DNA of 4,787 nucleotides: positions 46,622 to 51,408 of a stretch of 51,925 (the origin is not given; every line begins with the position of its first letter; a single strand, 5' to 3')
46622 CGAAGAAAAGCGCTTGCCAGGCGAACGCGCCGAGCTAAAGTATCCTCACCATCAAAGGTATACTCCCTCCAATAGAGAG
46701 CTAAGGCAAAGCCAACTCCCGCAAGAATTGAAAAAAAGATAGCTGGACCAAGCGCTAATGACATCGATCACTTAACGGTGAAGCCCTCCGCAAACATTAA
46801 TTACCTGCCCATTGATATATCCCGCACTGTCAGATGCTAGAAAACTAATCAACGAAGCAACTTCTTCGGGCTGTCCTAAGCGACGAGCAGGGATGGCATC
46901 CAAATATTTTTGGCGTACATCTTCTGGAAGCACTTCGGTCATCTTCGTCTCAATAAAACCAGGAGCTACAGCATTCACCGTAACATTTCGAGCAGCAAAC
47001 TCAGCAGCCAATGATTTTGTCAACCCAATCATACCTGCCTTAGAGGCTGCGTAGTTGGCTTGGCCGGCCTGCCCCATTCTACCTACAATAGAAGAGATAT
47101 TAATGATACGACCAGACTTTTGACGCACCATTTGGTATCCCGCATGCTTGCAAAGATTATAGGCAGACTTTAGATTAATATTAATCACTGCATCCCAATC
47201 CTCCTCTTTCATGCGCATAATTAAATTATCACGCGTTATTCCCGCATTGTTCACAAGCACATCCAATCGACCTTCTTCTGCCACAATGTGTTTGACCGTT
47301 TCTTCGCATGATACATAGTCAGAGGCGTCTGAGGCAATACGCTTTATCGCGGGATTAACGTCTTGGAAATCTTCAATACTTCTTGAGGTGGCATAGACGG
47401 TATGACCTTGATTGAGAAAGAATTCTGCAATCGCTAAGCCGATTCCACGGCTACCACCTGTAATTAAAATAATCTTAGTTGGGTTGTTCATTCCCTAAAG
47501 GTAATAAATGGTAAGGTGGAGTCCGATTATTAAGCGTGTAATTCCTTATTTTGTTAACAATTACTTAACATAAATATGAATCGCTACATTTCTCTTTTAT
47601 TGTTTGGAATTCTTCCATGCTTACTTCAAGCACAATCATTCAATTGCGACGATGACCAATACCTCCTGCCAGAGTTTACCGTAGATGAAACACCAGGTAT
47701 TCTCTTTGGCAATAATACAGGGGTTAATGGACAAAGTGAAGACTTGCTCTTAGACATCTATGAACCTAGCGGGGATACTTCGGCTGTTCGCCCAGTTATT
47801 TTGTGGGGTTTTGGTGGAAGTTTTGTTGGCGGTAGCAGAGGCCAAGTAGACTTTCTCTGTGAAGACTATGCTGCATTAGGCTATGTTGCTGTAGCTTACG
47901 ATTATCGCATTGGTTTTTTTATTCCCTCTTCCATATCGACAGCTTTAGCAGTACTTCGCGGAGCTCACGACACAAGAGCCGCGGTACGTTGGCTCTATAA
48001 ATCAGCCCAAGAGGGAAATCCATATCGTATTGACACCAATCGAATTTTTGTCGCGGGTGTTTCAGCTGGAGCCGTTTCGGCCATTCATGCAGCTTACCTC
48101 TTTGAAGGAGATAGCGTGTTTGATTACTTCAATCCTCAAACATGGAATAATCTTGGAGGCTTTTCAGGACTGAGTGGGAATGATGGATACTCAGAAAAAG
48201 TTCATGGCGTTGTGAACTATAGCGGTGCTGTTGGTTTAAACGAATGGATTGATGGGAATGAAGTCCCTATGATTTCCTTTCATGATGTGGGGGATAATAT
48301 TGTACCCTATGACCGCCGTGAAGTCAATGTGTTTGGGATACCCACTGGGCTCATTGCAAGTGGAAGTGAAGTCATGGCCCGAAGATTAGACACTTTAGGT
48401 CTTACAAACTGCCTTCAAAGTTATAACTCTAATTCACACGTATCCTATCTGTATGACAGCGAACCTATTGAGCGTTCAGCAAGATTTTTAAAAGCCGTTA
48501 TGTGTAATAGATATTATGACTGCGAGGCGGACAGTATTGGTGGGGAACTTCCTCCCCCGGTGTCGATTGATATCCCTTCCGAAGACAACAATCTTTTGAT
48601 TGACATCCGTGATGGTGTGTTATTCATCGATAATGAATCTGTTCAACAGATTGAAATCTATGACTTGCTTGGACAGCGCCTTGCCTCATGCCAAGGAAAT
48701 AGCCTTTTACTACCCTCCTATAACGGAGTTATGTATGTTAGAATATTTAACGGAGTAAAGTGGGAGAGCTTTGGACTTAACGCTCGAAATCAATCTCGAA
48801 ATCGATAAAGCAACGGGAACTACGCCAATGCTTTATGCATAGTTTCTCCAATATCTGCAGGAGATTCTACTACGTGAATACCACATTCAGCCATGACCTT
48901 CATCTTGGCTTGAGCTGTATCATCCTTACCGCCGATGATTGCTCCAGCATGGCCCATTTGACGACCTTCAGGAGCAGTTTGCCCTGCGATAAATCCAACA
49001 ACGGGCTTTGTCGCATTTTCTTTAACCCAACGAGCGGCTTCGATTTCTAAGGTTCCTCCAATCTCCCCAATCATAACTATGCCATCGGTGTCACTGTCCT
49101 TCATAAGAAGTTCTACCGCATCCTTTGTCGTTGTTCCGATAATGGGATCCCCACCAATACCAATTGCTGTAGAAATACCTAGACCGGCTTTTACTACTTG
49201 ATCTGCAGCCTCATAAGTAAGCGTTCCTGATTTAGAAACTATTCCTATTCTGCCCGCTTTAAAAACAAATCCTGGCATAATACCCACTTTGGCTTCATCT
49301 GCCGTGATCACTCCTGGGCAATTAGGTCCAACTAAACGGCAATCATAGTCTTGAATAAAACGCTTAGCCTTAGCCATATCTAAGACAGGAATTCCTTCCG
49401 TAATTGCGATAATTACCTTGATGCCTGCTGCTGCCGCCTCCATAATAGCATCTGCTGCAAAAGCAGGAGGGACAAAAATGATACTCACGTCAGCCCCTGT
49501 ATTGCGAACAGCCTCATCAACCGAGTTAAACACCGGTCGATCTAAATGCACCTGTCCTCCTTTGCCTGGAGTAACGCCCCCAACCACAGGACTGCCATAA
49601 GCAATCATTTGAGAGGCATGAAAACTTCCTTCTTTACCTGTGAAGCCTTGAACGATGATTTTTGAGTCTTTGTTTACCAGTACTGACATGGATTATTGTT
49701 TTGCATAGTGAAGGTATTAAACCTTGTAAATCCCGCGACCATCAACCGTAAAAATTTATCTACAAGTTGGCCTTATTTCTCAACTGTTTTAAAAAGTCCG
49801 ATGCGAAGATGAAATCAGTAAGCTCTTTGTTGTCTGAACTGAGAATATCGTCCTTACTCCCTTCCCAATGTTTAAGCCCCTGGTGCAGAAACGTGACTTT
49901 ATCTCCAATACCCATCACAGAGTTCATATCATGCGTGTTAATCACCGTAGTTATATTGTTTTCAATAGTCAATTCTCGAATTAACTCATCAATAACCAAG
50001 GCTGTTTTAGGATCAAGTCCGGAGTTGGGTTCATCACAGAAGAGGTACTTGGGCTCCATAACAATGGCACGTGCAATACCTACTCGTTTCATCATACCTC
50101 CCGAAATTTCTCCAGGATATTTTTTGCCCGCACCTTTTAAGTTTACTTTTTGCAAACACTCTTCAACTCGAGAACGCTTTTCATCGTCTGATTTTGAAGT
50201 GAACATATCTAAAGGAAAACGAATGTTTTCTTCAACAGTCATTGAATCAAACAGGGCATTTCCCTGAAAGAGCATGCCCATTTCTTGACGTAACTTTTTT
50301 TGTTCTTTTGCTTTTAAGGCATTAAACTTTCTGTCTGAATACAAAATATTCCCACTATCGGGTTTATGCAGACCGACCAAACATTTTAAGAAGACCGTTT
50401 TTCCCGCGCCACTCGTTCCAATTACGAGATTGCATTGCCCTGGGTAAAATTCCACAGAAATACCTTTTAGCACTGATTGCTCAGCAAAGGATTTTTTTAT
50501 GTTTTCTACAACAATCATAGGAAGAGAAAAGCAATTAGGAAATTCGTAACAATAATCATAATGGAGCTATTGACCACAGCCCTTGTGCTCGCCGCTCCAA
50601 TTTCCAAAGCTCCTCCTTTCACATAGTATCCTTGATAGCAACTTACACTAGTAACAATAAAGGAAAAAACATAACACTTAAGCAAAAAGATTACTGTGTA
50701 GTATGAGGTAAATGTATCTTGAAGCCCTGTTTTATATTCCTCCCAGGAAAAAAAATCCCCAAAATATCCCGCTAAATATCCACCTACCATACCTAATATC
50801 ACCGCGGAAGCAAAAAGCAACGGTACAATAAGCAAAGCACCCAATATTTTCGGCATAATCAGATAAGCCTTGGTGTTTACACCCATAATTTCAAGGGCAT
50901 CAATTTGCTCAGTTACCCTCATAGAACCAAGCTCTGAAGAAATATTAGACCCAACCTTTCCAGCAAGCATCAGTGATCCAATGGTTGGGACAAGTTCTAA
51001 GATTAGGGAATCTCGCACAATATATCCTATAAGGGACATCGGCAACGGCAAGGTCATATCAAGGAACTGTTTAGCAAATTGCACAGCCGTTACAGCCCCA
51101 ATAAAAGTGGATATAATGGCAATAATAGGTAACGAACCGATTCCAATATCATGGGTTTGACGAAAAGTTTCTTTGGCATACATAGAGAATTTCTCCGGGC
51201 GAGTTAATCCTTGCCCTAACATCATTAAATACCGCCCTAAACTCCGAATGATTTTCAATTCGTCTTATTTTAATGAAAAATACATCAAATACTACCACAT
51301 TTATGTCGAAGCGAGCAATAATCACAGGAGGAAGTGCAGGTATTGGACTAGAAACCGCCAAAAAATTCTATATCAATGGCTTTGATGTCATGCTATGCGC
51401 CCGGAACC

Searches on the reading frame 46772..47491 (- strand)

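Call 7: search_protein_families(library=pfam, proteins=[window:46772-47491:-], max_evalue=0.001)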
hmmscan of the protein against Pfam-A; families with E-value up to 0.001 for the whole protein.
window:46772-47491:- (239 aa): 5 families
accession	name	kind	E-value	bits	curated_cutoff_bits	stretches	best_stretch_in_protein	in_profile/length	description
PF13561.12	adh_short_C2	-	1.3e-61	208.7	27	1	15-238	6-236/236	Enoyl-(Acyl carrier protein) reductase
PF00106.31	adh_short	-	6.8e-58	195.8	26.6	1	6-191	1-193/195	short chain dehydrogenase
PF08659.16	KR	-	2.7e-17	63.7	22.6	1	8-159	3-161/180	KR domain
PF01370.27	Epimerase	-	3.5e-07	30.3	20.9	1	8-193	1-191/240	NAD dependent epimerase/dehydratase family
PF23441.1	SDR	-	5.1e-06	26.5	27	0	146-187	162-201/258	SDR-like rossmann domain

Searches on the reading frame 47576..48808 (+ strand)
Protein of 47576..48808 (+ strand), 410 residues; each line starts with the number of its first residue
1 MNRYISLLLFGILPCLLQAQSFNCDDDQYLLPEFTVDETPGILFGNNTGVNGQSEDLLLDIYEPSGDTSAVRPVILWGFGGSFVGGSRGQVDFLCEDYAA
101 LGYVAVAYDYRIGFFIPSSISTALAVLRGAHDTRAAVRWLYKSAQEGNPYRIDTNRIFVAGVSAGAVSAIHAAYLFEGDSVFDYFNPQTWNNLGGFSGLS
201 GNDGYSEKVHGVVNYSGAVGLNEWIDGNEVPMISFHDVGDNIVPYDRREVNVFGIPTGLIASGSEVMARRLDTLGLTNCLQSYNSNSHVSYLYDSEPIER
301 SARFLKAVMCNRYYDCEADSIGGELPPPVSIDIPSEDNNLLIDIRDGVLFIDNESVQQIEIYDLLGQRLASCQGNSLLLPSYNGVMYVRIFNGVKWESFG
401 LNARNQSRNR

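Call 30: search_protein_families(library=pfam, proteins=[window:47576-48808:+], max_evalue=0.001)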
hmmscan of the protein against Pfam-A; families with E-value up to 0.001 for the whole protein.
window:47576-48808:+ (410 aa): 3 families
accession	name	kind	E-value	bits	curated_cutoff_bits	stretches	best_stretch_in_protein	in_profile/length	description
PF20434.5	BD-FAE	-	4.3e-15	56.2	26.8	1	59-180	1-114/215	BD-FAE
PF00135.34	COesterase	-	1.6e-09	37.7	27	1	51-169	80-197/515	Carboxylesterase family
PF07859.19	Abhydrolase_3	-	1.9e-07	31.5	25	1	79-176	5-92/210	alpha/beta hydrolase fold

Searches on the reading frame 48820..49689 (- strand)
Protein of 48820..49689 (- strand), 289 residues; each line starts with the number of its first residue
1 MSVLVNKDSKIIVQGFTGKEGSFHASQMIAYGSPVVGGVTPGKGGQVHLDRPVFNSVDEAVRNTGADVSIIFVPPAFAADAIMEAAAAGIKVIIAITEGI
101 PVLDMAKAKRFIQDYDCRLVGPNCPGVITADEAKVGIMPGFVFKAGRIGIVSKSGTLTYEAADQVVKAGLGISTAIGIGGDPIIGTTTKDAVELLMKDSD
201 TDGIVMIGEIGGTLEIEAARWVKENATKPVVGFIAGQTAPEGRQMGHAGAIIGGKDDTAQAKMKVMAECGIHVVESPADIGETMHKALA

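Call 30: search_protein_families(library=pfam, proteins=[window:48820-49689:-], max_evalue=0.001)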
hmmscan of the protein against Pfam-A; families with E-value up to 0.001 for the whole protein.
window:48820-49689:- (289 aa): 4 families
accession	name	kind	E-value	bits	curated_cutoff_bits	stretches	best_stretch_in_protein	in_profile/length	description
PF02629.25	CoA_binding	-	8.3e-30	103.9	22.3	1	6-99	1-97/97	CoA binding domain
PF00549.24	Ligase_CoA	-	1.2e-18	67.9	24.5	1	151-264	1-120/128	CoA-ligase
PF13607.11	Succ_CoA_lig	-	1.7e-10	41.2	27.4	1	145-280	1-131/138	Succinyl-CoA ligase like flavodoxin domain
PF13380.12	CoA_binding_2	-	6.8e-08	33.4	22.8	1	23-128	18-114/116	CoA binding domain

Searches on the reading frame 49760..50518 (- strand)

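Call 30: search_protein_families(library=pfam, proteins=[window:49760-50518:-], max_evalue=0.001)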
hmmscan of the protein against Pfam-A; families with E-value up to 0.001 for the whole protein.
window:49760-50518:- (252 aa): 2 families
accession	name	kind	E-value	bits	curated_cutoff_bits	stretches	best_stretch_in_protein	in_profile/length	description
PF00005.33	ABC_tran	-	7.1e-33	114.5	25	1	17-165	1-136/137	ABC transporter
PF13304.12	AAA_21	-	1.4e-06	29.1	27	0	30-113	2-86/304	AAA domain, putative AbiEii toxin, Type IV TA system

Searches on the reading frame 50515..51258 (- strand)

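Call 30: search_protein_families(library=pfam, proteins=[window:50515-51258:-], max_evalue=0.001)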
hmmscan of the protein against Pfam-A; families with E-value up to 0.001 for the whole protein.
window:50515-51258:- (247 aa): 1 family
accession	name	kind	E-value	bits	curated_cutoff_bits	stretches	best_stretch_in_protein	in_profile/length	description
PF02405.21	MlaE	-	2.3e-63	214.1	22.5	1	32-244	2-211/212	Permease MlaE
